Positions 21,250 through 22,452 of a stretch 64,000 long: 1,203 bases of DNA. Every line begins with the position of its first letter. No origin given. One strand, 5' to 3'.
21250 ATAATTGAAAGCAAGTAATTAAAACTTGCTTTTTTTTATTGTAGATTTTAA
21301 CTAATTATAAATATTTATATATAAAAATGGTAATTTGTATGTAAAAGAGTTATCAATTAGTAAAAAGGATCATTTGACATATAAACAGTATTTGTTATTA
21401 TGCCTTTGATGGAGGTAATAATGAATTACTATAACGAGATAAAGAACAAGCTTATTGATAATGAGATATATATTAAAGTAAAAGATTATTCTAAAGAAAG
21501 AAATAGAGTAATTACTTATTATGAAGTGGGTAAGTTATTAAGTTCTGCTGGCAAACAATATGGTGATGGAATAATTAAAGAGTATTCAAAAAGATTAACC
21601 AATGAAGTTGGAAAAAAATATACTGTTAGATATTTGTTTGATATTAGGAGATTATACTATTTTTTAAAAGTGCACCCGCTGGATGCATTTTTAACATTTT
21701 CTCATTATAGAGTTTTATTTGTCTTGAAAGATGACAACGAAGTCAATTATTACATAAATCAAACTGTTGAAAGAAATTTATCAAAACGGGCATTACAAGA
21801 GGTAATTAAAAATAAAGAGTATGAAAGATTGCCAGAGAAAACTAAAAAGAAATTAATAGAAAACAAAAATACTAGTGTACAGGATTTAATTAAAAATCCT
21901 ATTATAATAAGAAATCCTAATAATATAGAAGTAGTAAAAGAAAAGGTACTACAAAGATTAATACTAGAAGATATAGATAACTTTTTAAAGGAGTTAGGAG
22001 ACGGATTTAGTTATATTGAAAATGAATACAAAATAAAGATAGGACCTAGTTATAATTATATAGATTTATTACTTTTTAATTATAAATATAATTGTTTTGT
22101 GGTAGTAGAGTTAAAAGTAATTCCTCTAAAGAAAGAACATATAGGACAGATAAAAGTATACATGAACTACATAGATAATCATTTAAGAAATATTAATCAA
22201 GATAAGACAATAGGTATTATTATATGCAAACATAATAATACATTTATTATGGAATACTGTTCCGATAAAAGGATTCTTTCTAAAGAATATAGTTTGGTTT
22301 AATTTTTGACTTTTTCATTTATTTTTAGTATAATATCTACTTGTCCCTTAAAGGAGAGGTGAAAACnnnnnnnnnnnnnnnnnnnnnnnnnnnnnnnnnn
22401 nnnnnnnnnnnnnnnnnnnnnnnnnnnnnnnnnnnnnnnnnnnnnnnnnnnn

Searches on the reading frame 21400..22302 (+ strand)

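Call 102: search_protein_families(library=padloc, proteins=[window:21400-22302:+], max_evalue=0.001)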
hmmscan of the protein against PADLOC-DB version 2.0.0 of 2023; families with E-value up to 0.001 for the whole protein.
window:21400-22302:+ (300 aa): 24 families
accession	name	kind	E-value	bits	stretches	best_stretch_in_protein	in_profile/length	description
PDLC04807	PDC-S02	-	5e-54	181.8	1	34-299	37-323/351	-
PDLC04803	PDC-S02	-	9.7e-53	177.5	1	69-288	5-228/269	-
PDLC04810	PDC-S02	-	5e-51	172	1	10-288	14-314/355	-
PDLC04795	PDC-S02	-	6.4e-50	168.3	1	35-287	49-313/357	-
PDLC04831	PDC-S02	-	8.1e-47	158.4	1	34-287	35-300/346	-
PDLC04822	PDC-S02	-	2.7e-41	140.1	1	37-280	37-288/294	-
PDLC04813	PDC-S02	-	3.5e-33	112.9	1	160-287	4-131/175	-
PDLC04820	PDC-S02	-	3e-28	96.8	1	36-287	52-289/332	-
PDLC04827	PDC-S02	-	1.8e-25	87.9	1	35-215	35-230/234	-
PDLC04798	PDC-S02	-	3.4e-21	74.4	1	184-287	71-174/222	-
PDLC01464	PD_DExK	-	7.8e-18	63.1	1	101-237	2-126/126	"CAS-I,CAS-II,CAS-III,CAS-IV,CAS-V,CAS-VI; associated"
PDLC04812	PDC-S02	-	3.5e-17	60.7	1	33-142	31-147/151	-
PDLC04826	PDC-S02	-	8.7e-15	52.9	1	34-204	35-217/222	-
PDLC04802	PDC-S02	-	9.1e-15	53.2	2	33-119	32-127/171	-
PDLC04797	PDC-S02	-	4.5e-11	40.9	1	33-121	28-123/126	-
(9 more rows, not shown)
